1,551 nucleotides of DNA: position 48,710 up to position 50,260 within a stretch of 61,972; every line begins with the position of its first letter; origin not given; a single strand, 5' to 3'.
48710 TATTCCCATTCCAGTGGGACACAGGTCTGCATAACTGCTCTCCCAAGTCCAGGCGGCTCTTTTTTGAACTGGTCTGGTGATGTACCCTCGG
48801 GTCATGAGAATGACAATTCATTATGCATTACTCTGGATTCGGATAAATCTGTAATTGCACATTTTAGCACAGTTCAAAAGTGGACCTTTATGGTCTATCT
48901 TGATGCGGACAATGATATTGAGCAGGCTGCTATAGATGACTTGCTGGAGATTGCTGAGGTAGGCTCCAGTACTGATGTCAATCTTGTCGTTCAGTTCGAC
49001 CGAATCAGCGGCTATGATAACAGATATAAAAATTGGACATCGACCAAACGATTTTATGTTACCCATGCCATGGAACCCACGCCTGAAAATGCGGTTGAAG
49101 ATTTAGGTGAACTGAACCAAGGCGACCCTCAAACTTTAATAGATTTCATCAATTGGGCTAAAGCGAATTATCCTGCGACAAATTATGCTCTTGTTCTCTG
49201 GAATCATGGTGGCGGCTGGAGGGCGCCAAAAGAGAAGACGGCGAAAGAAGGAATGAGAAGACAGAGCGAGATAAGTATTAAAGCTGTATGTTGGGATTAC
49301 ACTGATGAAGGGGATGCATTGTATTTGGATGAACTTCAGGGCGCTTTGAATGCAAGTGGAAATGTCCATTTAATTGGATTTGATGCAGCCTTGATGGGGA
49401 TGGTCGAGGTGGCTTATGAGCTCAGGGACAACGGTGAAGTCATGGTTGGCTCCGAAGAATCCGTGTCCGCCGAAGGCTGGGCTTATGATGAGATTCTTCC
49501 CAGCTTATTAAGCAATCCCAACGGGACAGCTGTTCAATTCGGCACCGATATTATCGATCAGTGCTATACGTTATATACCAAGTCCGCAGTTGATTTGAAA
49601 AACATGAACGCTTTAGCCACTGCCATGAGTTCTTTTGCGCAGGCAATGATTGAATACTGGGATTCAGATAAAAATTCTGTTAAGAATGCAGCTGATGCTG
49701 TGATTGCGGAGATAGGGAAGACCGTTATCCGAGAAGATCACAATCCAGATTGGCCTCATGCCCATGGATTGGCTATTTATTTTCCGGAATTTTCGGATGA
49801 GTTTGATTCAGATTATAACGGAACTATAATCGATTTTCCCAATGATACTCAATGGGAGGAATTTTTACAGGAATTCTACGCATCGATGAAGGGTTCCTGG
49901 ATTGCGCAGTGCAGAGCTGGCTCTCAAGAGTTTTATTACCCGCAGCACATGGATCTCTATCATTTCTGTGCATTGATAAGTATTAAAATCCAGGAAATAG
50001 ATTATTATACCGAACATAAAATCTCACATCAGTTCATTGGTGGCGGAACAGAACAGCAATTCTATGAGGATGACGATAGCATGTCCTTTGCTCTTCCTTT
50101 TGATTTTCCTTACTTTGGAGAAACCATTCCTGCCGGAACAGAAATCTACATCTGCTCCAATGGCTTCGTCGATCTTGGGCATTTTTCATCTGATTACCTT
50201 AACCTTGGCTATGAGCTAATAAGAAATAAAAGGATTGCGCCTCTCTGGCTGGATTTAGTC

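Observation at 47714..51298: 1194-aa surface protein built around a clostripain/C11-like domain whose expected catalytic cysteine is alanine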

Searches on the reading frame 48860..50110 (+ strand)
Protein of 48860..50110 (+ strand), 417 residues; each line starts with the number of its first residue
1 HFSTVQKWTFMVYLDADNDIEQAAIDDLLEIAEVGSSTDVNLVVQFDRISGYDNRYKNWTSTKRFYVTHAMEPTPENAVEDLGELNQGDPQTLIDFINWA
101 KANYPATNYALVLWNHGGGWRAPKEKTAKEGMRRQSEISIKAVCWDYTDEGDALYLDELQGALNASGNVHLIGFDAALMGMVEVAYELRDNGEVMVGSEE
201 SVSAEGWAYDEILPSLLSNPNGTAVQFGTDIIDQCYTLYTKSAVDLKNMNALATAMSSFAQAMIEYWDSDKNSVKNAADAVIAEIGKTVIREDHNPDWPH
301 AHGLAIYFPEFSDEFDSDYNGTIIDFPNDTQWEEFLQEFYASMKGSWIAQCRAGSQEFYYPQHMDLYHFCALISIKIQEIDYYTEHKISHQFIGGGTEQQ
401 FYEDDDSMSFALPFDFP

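Call 5: search_solved_structures(query=window:48860-50000:+, max_evalue=10, show_alignments=3)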
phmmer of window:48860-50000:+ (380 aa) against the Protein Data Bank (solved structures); distinct sequences matched with E-value up to 10: 14.
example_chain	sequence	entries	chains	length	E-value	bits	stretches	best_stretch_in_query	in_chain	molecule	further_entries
9cip_A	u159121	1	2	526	6.6e-24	88.2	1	6-217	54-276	Clostripain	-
6n9j_A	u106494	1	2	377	6.1e-13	52.1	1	9-238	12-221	Clostripain-related protein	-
6mzo_A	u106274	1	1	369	1.2e-09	41.3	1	85-235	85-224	Inactive Zymogen C11 Protease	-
6nag_A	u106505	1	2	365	5e-07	32.6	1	95-256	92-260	Clostripain-related protein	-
3uws_B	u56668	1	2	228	2.5e-06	30.4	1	170-221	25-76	hypothetical protein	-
4yec_B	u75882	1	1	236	2.7e-06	30.3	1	170-221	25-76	Clostripain family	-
5dyn_B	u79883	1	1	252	2.9e-06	30.1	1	151-229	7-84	Putative peptidase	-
5dyn_A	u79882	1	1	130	7.7e-05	25.5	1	7-126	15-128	Putative peptidase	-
4yec_A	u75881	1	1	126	0.00013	24.7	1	79-121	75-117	Clostripain family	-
3uws_A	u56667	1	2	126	0.00013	24.7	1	79-121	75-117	hypothetical protein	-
5l20_B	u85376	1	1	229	0.00081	22.1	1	160-256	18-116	Clostripain-related protein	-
7tja_A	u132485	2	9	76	0.66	12.5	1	109-150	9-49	Phycoerythrin alpha-subunit 1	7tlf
8fnc_10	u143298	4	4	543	1.8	11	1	221-288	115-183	RAP domain-containing protein | RNA-editing substrate-binding complex protein 10 (RESC10)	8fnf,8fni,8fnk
7oyc_d2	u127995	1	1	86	2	10.9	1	217-268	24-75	40S ribosomal protein S29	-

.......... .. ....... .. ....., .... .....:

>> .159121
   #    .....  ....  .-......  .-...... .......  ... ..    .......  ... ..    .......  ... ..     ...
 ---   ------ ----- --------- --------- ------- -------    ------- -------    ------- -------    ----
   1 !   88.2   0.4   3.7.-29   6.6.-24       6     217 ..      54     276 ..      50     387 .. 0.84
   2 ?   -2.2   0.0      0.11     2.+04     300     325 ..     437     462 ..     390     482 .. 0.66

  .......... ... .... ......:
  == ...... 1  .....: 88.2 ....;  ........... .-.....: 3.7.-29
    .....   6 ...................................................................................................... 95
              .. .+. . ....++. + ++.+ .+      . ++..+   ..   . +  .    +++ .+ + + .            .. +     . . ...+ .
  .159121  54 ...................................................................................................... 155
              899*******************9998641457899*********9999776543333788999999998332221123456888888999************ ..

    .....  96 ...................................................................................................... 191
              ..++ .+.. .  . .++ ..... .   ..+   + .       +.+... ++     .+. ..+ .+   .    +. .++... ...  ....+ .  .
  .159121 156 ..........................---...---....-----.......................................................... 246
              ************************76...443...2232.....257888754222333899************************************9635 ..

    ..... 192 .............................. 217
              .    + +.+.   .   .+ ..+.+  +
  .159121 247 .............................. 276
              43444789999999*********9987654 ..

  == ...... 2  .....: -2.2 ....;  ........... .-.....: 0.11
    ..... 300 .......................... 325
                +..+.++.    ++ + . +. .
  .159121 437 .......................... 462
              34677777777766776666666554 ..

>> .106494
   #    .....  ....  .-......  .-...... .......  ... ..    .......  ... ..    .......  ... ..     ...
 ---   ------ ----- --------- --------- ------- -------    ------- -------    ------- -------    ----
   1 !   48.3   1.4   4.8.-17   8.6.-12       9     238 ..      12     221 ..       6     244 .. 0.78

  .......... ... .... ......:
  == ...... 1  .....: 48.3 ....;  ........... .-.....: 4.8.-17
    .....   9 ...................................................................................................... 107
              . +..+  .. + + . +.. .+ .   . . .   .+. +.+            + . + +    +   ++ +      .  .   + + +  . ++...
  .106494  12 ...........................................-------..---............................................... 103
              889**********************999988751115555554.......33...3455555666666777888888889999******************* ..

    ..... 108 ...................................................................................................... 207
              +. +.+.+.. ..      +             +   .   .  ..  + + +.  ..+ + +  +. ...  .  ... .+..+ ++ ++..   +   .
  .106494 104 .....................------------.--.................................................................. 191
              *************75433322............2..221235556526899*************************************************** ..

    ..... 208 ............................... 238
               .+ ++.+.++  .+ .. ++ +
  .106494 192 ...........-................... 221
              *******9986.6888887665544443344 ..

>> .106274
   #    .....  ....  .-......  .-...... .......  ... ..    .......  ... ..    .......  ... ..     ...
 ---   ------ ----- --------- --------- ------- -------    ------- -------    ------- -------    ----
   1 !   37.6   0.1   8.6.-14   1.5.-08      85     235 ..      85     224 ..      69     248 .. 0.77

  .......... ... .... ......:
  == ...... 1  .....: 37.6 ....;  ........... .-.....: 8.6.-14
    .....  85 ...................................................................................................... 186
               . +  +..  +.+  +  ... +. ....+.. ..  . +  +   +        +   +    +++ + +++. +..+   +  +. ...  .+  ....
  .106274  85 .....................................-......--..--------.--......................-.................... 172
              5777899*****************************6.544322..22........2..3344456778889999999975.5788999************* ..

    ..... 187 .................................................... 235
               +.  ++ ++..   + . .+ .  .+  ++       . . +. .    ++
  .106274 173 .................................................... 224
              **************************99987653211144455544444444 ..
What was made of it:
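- Checked: phmmer against PDB aligns NHGGG with clostripain His176 and FDAALMG with FDAC(231)LMG (call 5).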

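Call 6: find_homologous_proteins(query=window:48860-50110:+, max_evalue=0.00001)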
Query window:48860-50110:+ (417 aa): 1004 proteins with E <= 0.00001 among 5295 candidates; the best 120 are listed.
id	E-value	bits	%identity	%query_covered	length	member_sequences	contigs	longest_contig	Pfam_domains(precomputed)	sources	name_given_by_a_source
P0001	1.5e-163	563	60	100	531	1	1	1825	PF18998.7,PF03415.20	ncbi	ncbi:hypothetical protein ES703_111507 [subsurface metagenome]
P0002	2.5e-153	529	57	99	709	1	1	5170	PF03415.20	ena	-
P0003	3.2e-143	496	54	100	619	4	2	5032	PF03415.20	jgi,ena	-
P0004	4.9e-131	456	55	87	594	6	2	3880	PF03415.20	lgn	-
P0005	1.5e-128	448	53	98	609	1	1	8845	PF03415.20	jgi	jgi:hypothetical protein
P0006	2.1e-128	447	53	98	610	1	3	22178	PF03415.20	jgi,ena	-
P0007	2.7e-123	431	51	89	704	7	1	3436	PF22352.3,PF03415.20,PF18911.7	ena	-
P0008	6.5e-120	419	49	98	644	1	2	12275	PF06119.20,PF03415.20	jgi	-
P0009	2.1e-117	411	52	88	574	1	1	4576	PF20009.5,PF03415.20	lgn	-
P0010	7.4e-117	409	53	86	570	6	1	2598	PF03415.20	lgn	-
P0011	1.7e-115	405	52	88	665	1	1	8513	PF13519.13,PF18203.7,PF03415.20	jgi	jgi:hypothetical protein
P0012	1.3e-114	402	50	88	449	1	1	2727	PF03415.20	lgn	-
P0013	2.1e-114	401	52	88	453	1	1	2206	PF03415.20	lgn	-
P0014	2.2e-114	401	45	98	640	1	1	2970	PF03415.20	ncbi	-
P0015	3.2e-114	401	51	88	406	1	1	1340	PF03415.20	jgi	jgi:hypothetical protein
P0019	5.2e-108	380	47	99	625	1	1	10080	PF06119.20,PF03415.20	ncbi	-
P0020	1.1e-107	379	46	98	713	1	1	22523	PF06119.20,PF03415.20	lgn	-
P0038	9.5e-93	330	45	98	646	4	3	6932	PF06119.20,PF03415.20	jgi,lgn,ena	-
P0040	5.4e-92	327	42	98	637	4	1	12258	PF06119.20,PF03415.20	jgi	jgi:hypothetical protein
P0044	1.9e-91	326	42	99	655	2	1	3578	PF06119.20,PF03415.20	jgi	jgi:hypothetical protein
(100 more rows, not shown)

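Call 10: find_encoding_contigs(protein=P0002, flank=6000, max_places=4)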
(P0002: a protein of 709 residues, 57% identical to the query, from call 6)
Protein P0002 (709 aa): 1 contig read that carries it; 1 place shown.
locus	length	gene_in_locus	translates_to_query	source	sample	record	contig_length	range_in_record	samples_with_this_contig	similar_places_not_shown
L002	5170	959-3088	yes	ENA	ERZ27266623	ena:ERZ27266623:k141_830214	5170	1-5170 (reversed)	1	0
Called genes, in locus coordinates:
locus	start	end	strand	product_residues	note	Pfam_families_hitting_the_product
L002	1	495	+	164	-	?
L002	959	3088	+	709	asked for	PF03415:Peptidase_C11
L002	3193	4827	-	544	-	PF13884:Peptidase_S74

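Call 12: search_protein_families(library=pfam, proteins=[P0001, P0002, P0003, P0008, P0019], max_evalue=0.01)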
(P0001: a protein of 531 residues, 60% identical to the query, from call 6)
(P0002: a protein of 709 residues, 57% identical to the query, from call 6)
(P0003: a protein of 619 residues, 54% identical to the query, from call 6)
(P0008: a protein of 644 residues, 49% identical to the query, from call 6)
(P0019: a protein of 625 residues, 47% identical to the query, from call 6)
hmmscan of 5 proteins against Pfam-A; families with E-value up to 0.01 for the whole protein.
P0001 (531 aa): 2 families
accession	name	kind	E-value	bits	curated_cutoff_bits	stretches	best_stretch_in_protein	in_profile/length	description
PF03415.19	Peptidase_C11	-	5.1e-55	187.9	25.8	1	54-320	1-247/359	Clostripain family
PF18998.6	Flg_new_2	-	8.6e-06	26.1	23.6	1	3-46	27-71/73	Divergent InlB B-repeat domain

P0002 (709 aa): 1 family
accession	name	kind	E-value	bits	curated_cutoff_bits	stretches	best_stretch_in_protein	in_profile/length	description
PF03415.19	Peptidase_C11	-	1.4e-47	163.4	25.8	1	49-314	1-247/359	Clostripain family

P0003 (619 aa): 2 families
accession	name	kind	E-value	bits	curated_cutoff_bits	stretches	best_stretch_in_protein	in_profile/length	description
PF03415.19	Peptidase_C11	-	1.4e-56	193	25.8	2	172-414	105-350/359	Clostripain family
PF06003.18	SMN_Tudor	-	0.00023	21.6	22.7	1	262-288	29-53/58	Survival motor neuron protein (SMN), Tudor domain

P0008 (644 aa): 2 families
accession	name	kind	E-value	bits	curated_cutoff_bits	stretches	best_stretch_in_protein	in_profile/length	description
PF03415.19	Peptidase_C11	-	8.8e-51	174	25.8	1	32-417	1-282/359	Clostripain family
PF06119.19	NIDO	-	5.4e-08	33.5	25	1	469-524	2-52/186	Nidogen-like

P0019 (625 aa): 2 families
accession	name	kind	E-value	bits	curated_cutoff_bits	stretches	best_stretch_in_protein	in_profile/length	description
PF03415.19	Peptidase_C11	-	1.3e-50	173.4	25.8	2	175-312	105-244/359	Clostripain family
PF06119.19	NIDO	-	1.4e-06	28.9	25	0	468-518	3-51/186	Nidogen-like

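Call 45: search_protein_representatives(protein=window:48860-49903:+)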
Query: 348 residues. Proteins with E-value up to 0.001 (for the whole library): 15821; up to 1e-10: 9247; up to 1e-30: 2137. The best 150 are listed.
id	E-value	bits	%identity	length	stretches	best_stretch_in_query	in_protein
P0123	2.0e-262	885.8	59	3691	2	6-348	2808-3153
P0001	1.1e-140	485.5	63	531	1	1-348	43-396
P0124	2.7e-135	467.7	62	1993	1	1-348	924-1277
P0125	5.0e-132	457.0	59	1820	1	2-348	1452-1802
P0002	1.3e-127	442.4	58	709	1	7-348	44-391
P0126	1.6e-126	438.9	57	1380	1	6-348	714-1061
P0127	4.0e-125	434.3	57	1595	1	5-348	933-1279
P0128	5.6e-122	423.9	41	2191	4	5-255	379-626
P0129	1.2e-121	422.9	59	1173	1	6-348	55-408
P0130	3.6e-118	411.4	57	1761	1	1-348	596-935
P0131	8.6e-116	403.6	58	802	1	7-348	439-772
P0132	9.3e-116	403.5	58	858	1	6-348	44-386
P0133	9.7e-116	403.4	57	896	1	6-348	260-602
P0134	3.2e-114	398.4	58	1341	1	7-348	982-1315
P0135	1.5e-113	396.2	42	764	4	6-263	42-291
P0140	1.5e-106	373.2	52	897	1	6-348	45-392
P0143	1.0e-105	370.4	59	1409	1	6-348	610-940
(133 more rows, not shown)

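Call 49: search_protein_families(library=pfam, proteins=[P0143, P0125, P0140, P0124, P0129, P0126], max_evalue=0.001)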
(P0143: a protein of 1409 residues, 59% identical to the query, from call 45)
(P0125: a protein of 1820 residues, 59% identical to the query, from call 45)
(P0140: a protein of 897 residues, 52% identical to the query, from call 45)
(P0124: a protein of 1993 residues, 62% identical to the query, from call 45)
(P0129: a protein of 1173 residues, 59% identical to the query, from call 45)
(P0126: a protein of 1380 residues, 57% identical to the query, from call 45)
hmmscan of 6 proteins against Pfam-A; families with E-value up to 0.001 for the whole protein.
P0143 (1409 aa): 3 families
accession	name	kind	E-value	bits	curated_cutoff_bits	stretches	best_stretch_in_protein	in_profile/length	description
PF18998.6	Flg_new_2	-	3.4e-49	165.1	23.6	4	1241-1310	1-71/73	Divergent InlB B-repeat domain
PF03415.19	Peptidase_C11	-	1.9e-46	159.7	25.8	1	616-871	1-239/359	Clostripain family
PF17164.10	DUF5122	-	0.00033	21.3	27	0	314-345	2-32/36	Domain of unknown function (DUF5122) beta-propeller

P0125 (1820 aa): 12 families
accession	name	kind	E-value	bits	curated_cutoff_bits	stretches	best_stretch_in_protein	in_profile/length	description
PF13517.12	FG-GAP_3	-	2.7e-94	310.1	26.9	12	1021-1079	1-61/61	FG-GAP-like repeat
PF03415.19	Peptidase_C11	-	5.1e-50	171.5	25.8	1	1463-1725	1-245/359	Clostripain family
PF19081.6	Ig_7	-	5.3e-20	72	27.3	2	570-650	7-84/84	Ig-like domain CHU_C associated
PF24435.1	RRM_NFXL1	-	2.9e-14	53.2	27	0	1063-1096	16-49/80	NFXL1 RRM-like domain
PF01839.29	FG-GAP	-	6.3e-13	48.7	22.1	0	1062-1091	3-36/37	FG-GAP repeat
PF22544.2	HYDIN_VesB_CFA65-like_Ig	-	2.2e-12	47.5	25.5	2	40-136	10-99/100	HYDIN/CFA65/VesB-like, Ig-like domain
PF13927.12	Ig_3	-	2.5e-10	41.2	30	2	1191-1253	1-65/78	Immunoglobulin domain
PF22073.2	Cep192_D4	-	2.1e-08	34.7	35.5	0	42-138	13-111/112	Cep192 domain 4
PF07679.22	I-set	-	8e-07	29.5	23.7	0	566-602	2-38/90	Immunoglobulin I-set domain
PF07610.17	DUF1573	-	1e-05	25.9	26.1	0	39-136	7-96/98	Protein of unknown function (DUF1573)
PF14016.12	DUF4232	-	2.9e-05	24.7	27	0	52-148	20-126/129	Domain of unknown function (DUF4232)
PF15780.11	ASH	-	9.6e-05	22.9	27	0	41-124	15-92/98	Abnormal spindle-like microcephaly-assoc'd, ASPM-SPD-2-Hydin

P0140 (897 aa): 2 families
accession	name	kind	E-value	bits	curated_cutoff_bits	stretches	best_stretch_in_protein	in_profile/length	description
PF03415.19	Peptidase_C11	-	4e-43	148.8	25.8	1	51-313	1-244/359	Clostripain family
PF10342.15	Kre9_KNH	-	1.4e-06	29.4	24.6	0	618-693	1-87/94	Kre9/KNH-like N-terminal Ig-like domain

P0124 (1993 aa): 6 families
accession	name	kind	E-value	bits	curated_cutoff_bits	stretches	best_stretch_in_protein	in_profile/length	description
PF08309.17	LVIVD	-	1.9e-87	286.8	20.2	9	312-348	5-40/42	LVIVD repeat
PF18998.6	Flg_new_2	-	4.3e-81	267.4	23.6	6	1586-1655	2-69/73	Divergent InlB B-repeat domain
PF03415.19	Peptidase_C11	-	1.2e-44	153.7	25.8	1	937-1199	2-248/359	Clostripain family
PF17957.7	Big_7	-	3e-40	137.2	24.1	2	1497-1564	1-70/70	Bacterial Ig domain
PF09479.16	Flg_new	-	3.3e-07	30.7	27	0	784-844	7-62/65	Listeria-Bacteroides repeat domain (List_Bact_rpt)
PF08522.16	BT_3987-like_N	-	0.00017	22.7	25.9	0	1678-1736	57-110/120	BT_3987-like, N-terminal domain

P0129 (1173 aa): 2 families
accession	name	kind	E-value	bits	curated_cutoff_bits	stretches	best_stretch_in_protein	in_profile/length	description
PF03415.19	Peptidase_C11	-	6.4e-50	171.1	25.8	1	61-436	1-283/359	Clostripain family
PF07472.16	PA-IIL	-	4.4e-05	24.2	21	0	644-687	34-76/107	Fucose-binding lectin II (PA-IIL)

P0126 (1380 aa): 3 families
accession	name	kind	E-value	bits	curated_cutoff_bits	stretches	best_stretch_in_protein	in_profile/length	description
PF03415.19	Peptidase_C11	-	1.3e-52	180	25.8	1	720-985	1-247/359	Clostripain family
PF00082.27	Peptidase_S8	-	4.9e-31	108.6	21.8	1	110-383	1-272/288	Subtilase family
PF10342.15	Kre9_KNH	-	8.5e-24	84.6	24.6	3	518-593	1-77/94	Kre9/KNH-like N-terminal Ig-like domain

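Call 57: find_encoding_contigs(protein=P0143, flank=10000, max_places=4)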
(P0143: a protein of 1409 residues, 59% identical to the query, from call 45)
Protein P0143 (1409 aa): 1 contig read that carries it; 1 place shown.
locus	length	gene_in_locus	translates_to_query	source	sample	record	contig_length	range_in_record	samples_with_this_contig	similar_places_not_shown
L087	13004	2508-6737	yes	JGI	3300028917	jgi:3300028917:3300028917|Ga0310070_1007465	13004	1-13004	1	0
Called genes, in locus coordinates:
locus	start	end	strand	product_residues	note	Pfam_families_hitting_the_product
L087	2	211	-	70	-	?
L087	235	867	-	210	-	-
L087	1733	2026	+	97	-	-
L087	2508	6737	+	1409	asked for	PF18998:Flg_new_2, PF03415:Peptidase_C11, PF18998:Flg_new_2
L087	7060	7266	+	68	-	-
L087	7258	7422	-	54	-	-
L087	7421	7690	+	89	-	-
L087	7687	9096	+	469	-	PF05496:RuvB_N (weak), PF13177:DNA_pol3_delta2, PF13604:AAA_30 (faint), PF00004:AAA, PF07724:AAA_2 (weak), PF13401:AAA_22 (weak), PF22608:DNAX_ATPase_lid, PF12169:DNA_pol3_gamma3, +1 more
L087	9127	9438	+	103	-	PF02575:YbaB_DNA_bd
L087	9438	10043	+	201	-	PF00633:HHH (weak), PF21176:RecR_HhH, PF01751:Toprim, PF13662:Toprim_4, PF21175:RecR_C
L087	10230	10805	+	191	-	PF01558:POR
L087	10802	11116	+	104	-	PF13187:Fer4_9 (faint), PF12797:Fer4_2 (faint), PF00037:Fer4 (faint), PF12837:Fer4_6 (faint), PF13237:Fer4_10 (faint), PF14697:Fer4_21, PF12838:Fer4_7 (weak)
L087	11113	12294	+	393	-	PF01855:POR_N, PF02780:Transketolase_C, PF17147:PFOR_II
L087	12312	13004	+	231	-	?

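Call 74: find_encoding_contigs(protein=P0124, flank=3000, max_places=4)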
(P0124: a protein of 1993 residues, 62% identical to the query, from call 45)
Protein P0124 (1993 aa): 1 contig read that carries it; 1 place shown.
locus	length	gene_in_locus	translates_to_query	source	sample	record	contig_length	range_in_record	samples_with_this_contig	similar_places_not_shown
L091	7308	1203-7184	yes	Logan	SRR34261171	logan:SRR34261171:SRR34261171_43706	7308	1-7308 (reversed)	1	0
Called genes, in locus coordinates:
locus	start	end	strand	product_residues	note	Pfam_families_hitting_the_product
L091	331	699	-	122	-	-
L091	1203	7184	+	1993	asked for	PF08309:LVIVD, PF17957:Big_7, PF18998:Flg_new_2, PF03415:Peptidase_C11, PF17957:Big_7, PF18998:Flg_new_2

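Call 83: find_encoding_contigs(protein=P0004, flank=5000, max_places=3)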
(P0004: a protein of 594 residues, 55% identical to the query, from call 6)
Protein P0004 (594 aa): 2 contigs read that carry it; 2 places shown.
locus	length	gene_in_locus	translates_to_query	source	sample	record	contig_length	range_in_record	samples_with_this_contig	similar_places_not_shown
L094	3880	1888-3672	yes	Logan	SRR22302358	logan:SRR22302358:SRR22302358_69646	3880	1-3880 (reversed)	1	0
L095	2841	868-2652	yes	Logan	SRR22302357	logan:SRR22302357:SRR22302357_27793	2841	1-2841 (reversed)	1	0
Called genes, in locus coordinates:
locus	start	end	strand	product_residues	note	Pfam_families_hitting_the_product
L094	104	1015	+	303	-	PF00078:RVT_1, PF08388:GIIM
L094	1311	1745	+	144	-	-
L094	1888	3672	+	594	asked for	PF03415:Peptidase_C11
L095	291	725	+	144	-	-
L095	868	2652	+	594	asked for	PF03415:Peptidase_C11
